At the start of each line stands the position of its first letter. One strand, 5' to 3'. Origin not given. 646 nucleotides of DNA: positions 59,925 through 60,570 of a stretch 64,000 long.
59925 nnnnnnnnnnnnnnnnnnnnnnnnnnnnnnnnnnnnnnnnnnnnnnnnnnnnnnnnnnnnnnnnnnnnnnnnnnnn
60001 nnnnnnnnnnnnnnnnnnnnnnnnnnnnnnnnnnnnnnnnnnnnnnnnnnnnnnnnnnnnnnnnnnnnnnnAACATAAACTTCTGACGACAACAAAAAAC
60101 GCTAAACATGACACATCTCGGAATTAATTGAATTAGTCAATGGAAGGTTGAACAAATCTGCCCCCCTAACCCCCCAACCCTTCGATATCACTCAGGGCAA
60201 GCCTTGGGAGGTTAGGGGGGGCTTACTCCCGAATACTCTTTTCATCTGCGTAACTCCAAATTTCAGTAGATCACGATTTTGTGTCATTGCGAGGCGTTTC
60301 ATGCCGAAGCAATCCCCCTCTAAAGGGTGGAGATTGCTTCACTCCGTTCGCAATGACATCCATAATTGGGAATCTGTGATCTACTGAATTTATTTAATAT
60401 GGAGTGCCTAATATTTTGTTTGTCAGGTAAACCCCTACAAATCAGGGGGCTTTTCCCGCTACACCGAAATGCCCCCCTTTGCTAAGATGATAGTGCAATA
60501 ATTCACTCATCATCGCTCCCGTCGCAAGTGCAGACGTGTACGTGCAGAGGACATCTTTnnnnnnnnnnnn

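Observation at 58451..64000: Reductive dehalogenase next to a NapC/NirT-type 12-haem cytochrome, a full TatA-C-B set and a cupredoxin: possible new organohalide electron-transport wiring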

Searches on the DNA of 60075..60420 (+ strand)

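Call 81: search_dna_similar(query=window:60075-60420:+, collection=plasmids, mode=distant, max_rows=5)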
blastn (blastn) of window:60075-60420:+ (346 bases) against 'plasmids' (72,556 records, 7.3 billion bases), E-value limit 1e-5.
No match.
